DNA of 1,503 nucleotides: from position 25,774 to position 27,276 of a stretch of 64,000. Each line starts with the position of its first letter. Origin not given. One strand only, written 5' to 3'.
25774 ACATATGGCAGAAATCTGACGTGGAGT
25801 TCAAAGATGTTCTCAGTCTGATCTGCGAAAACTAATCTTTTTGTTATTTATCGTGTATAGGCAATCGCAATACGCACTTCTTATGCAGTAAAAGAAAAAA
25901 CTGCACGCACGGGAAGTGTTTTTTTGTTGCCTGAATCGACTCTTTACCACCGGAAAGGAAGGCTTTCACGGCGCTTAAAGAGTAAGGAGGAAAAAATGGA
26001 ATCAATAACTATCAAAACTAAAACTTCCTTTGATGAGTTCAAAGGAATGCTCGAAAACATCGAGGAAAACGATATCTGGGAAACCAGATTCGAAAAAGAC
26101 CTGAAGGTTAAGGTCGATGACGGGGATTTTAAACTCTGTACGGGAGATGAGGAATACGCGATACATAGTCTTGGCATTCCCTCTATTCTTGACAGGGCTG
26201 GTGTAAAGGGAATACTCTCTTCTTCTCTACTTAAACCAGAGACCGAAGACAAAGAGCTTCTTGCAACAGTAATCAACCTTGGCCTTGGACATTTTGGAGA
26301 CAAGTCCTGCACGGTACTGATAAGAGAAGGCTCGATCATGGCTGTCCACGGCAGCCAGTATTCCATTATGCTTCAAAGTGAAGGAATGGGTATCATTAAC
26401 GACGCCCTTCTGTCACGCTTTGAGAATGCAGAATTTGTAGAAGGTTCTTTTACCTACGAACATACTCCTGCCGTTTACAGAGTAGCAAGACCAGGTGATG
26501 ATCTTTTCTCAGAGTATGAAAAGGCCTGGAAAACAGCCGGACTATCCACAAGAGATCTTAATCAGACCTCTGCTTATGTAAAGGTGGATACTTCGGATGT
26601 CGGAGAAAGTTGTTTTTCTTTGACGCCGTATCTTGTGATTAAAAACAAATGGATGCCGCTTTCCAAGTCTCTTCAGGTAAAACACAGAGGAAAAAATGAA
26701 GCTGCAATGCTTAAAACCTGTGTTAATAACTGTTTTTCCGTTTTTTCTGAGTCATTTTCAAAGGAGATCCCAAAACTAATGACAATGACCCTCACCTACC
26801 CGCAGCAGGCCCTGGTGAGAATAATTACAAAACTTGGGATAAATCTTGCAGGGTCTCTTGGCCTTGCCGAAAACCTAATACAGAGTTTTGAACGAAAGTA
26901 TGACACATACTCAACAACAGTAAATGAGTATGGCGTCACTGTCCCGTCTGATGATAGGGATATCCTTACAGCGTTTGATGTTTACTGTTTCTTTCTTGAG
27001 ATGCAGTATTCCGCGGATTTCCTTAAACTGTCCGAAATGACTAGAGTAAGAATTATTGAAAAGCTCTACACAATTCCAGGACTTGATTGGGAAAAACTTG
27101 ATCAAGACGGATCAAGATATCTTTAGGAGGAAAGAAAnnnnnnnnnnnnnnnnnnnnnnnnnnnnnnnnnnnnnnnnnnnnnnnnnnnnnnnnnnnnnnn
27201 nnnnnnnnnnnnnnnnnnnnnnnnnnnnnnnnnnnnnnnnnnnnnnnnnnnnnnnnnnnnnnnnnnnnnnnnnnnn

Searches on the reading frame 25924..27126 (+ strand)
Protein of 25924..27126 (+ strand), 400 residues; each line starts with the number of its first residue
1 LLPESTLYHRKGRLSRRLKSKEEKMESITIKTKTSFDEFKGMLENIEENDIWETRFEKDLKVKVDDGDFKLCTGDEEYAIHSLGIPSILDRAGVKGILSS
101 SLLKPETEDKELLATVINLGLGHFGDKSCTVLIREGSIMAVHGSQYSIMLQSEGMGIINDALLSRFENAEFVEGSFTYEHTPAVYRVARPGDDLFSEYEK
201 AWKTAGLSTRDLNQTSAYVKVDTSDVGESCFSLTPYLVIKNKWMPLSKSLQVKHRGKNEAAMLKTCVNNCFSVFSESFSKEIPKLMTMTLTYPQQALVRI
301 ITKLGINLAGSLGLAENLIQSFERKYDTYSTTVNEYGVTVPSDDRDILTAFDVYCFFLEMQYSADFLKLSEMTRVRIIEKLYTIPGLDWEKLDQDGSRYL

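Call 13: search_protein_families(library=pfam, proteins=[window:25924-27126:+], max_evalue=0.01)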
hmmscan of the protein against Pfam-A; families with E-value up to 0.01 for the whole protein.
window:25924-27126:+ (400 aa): 0 families

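Call 34: find_homologous_proteins(query=window:25996-27126:+, max_evalue=0.001)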
Query window:25996-27126:+ (376 aa): 1 proteins with E <= 0.001 among 2443 candidates.
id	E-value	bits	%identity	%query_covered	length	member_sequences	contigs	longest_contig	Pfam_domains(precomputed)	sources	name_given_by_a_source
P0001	2.2e-249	844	100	100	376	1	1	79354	-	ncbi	-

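Call 54: search_protein_families(library=phrogs, proteins=[window:25996-27126:+], max_evalue=0.01)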
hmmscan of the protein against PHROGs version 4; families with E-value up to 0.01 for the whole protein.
window:25996-27126:+ (376 aa): 0 families

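Call 55: search_protein_families(library=ncbifam, proteins=[window:25996-27126:+], max_evalue=0.01)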
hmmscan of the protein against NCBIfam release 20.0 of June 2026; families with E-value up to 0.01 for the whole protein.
window:25996-27126:+ (376 aa): 0 families

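Call 94: search_protein_families(library=pfam, alignment_id=A8, max_evalue=10)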
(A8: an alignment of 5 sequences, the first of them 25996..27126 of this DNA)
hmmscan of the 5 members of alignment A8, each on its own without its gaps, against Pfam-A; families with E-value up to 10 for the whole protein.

A. member 1, window:25996-27126:+ (376 aa): 0 families

B. families by the number of members that match (of 5 scanned): 1 family
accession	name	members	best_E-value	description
PF17021.10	Mei5_like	1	0.11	Putative double-strand recombination repair-like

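Call 102: find_encoding_contigs(protein=P0001, flank=1000, max_places=2)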
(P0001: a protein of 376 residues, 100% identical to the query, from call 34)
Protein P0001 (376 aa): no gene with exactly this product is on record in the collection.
